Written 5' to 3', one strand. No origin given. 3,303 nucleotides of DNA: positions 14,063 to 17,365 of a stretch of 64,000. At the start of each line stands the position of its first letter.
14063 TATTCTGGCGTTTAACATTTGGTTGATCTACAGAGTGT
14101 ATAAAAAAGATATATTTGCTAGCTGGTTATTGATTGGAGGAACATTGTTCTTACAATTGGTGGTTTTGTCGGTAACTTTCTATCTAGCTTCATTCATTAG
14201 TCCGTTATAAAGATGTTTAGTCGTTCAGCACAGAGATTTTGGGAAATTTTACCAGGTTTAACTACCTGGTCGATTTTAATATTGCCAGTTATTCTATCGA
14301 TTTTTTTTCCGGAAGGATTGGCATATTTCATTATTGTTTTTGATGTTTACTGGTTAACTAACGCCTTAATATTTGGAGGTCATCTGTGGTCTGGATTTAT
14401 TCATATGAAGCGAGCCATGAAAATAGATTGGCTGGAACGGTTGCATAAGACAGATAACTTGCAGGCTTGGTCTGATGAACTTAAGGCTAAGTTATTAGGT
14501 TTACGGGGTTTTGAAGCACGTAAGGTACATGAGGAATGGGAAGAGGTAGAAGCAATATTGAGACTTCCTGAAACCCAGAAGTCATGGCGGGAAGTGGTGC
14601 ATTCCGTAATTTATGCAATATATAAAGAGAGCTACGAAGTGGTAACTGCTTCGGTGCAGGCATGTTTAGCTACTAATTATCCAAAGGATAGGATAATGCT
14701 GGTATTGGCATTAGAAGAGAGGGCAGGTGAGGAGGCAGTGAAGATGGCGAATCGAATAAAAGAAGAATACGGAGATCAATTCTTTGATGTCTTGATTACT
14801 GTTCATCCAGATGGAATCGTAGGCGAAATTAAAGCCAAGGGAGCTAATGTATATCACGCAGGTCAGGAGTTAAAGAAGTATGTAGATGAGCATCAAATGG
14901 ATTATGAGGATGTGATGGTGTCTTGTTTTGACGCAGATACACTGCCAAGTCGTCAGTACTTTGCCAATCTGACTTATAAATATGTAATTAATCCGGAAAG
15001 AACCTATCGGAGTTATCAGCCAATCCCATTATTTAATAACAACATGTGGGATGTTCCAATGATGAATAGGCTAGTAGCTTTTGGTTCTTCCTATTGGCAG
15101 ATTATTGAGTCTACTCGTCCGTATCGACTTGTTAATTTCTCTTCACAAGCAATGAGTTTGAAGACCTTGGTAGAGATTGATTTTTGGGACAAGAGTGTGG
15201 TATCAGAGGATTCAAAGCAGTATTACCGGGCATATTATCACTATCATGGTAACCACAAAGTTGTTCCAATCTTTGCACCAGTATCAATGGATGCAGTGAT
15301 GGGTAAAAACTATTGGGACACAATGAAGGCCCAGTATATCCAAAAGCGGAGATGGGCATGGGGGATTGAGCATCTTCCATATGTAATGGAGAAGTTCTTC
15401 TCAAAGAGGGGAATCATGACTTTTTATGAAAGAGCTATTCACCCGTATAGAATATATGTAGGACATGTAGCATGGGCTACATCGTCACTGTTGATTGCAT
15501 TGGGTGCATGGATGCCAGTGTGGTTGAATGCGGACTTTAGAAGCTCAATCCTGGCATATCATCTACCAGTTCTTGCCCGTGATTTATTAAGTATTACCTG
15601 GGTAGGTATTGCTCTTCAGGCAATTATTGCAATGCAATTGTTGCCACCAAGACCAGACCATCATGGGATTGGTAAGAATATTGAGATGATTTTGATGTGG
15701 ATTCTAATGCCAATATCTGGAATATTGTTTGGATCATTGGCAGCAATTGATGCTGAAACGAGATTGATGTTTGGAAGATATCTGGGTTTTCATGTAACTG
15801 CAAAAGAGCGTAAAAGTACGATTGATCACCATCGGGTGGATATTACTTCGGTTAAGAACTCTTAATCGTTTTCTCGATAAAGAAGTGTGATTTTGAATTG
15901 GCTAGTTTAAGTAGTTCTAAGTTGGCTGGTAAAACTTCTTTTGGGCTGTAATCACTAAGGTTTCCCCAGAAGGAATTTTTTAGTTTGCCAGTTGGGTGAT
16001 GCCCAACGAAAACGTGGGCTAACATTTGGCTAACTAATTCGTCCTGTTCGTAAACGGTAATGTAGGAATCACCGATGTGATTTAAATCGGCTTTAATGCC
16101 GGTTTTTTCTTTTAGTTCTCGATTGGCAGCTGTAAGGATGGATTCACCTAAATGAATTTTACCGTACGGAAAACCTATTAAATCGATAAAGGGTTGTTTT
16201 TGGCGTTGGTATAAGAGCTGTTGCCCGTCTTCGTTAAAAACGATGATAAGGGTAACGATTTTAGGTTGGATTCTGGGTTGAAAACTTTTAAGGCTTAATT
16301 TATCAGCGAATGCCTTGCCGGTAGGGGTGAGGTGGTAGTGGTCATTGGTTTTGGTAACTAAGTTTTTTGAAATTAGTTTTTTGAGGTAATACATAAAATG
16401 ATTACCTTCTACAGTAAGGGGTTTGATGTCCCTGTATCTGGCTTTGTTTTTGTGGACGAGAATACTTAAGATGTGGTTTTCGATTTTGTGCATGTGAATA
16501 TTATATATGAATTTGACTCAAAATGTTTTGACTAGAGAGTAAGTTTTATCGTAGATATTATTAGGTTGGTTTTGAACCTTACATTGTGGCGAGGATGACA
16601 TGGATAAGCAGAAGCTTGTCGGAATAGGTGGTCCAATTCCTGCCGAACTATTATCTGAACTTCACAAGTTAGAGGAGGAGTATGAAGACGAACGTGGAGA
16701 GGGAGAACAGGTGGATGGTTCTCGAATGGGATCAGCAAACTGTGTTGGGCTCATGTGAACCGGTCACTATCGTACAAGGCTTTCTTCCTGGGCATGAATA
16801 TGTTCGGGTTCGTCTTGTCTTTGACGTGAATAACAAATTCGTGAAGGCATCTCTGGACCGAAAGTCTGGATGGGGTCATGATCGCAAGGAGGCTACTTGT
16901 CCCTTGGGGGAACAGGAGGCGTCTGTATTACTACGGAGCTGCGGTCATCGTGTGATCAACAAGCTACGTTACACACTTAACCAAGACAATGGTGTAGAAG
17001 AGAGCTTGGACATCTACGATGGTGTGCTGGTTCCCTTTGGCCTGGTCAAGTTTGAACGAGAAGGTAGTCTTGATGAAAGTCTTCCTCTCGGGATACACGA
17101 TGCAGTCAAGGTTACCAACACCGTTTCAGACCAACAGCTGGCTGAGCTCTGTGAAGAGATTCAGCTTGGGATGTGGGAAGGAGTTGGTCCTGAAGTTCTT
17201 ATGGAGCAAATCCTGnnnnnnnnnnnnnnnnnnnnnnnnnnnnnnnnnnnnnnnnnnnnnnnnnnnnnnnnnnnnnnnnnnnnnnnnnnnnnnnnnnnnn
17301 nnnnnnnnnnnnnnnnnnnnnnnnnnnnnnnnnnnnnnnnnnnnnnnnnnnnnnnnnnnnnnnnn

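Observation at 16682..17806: CYTH (triphosphate-tunnel) domain fused to a NadR-type AAA_28 kinase domain, GC-rich, beside the 16S gene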

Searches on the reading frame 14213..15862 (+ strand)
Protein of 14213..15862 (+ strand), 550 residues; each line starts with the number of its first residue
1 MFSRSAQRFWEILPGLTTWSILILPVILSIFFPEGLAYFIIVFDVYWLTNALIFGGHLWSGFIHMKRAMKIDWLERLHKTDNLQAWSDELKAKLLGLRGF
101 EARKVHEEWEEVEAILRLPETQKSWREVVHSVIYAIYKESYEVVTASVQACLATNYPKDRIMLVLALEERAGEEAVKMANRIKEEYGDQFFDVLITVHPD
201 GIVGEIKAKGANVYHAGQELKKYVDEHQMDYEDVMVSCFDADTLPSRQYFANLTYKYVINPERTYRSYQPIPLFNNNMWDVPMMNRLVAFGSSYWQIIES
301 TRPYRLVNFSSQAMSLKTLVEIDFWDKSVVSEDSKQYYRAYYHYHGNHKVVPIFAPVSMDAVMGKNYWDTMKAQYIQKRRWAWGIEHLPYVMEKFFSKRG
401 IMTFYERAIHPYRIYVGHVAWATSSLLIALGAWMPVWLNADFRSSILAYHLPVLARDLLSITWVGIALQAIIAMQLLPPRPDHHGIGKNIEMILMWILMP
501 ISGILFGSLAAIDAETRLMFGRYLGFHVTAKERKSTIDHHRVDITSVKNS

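Call 20: search_protein_families(library=pfam, proteins=[window:14213-15862:+], max_evalue=0.001)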
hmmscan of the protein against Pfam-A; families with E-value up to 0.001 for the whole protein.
window:14213-15862:+ (550 aa): 1 family
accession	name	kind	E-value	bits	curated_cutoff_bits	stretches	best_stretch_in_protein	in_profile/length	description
PF13632.12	Glyco_trans_2_3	-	0.00012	22.4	27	1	238-452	4-183/198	Glycosyl transferase family group 2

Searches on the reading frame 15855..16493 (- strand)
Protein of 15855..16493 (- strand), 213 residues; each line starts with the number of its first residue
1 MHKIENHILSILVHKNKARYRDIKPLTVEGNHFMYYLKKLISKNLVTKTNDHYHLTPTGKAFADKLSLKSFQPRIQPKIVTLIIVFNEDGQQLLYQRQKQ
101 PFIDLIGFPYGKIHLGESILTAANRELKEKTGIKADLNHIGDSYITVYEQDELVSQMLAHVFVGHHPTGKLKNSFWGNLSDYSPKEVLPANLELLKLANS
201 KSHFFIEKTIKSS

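Call 20: search_protein_families(library=pfam, proteins=[window:15855-16493:-], max_evalue=0.001)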
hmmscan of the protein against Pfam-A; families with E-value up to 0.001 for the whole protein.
window:15855-16493:- (213 aa): 2 families
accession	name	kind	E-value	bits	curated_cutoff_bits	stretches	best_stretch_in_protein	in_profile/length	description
PF00293.34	NUDIX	-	1.2e-13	51.7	21.1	1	80-187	5-118/134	NUDIX domain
PF14947.12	HTH_45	-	7e-05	23.2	25.5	1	32-66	35-69/77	Winged helix-turn-helix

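Call 72: search_solved_structures(query=window:15855-16493:-, max_evalue=0.01, show_alignments=1)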
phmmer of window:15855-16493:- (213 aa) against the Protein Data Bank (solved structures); distinct sequences matched with E-value up to 0.01: 10.
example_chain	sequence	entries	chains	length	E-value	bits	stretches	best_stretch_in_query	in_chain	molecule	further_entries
1v8i_A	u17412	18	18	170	9e-06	29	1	76-159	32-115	ADP-ribose pyrophosphatase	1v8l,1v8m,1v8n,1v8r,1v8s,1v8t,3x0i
1v8v_A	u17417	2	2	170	9e-06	29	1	76-159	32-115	ADP-ribose pyrophosphatase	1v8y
1v8u_A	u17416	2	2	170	2.4e-05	27.7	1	76-159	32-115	ADP-ribose pyrophosphatase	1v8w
3exq_A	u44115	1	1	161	0.00019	24.8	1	74-180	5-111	NUDIX family hydrolase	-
2qjo_A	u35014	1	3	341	0.00026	24.3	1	76-171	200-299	Bifunctional NMN adenylyltransferase/Nudix hydrolase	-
3fk9_A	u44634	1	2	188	0.00032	24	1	81-188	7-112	Mutator MutT protein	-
4dyw_A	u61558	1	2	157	0.0031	20.8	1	53-164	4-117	MutT/NUDIX family protein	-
5otn_A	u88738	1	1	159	0.0069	19.6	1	77-162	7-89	Nudix (Nucleoside diphosphate linked moiety X)-type motif 1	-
5hzx_A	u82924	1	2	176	0.0073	19.6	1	77-162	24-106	Nudix (Nucleoside diphosphate linked moiety X)-type motif 1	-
2rrk_A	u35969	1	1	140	0.0075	19.5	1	81-168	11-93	CTP pyrophosphohydrolase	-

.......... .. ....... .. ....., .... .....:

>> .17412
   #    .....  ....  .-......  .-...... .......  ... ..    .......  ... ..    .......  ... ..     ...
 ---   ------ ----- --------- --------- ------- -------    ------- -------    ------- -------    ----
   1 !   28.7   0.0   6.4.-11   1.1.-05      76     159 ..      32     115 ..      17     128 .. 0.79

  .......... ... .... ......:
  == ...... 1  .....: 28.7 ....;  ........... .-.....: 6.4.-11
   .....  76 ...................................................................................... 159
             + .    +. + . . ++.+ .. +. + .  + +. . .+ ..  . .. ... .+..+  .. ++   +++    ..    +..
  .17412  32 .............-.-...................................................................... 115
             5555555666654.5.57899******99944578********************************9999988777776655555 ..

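Call 75: search_protein_families(library=padloc, proteins=[window:15855-16493:-], max_evalue=0.01)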
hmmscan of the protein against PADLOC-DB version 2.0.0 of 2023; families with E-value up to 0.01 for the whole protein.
window:15855-16493:- (213 aa): 5 families
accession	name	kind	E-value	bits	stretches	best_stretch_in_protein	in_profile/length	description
PDLC04899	PDC-S07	-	3.8e-09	34.3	1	79-199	9-129/135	-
PDLC02975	WH_III-A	-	6.2e-06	24.6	1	1-69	1-71/103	-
PDLC04796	PDC-S02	-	0.0044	14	1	34-97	177-239/390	-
PDLC03869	LmuC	-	0.0061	14.2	0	33-67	92-130/168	-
PDLC02974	WH_III-A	-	0.0074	14.6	0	22-68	18-67/101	-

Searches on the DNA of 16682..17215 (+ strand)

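Call 36: search_rna_families(source=L001, threshold=gathering)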
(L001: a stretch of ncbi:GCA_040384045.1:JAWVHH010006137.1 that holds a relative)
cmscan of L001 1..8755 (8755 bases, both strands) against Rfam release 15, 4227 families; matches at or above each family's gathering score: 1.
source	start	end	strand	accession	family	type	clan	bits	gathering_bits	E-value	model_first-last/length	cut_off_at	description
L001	7468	8755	+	RF00177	SSU_rRNA_bacteria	Gene; rRNA;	CL00111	1277.6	50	0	1-1344/1533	3'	Bacterial small subunit ribosomal RNA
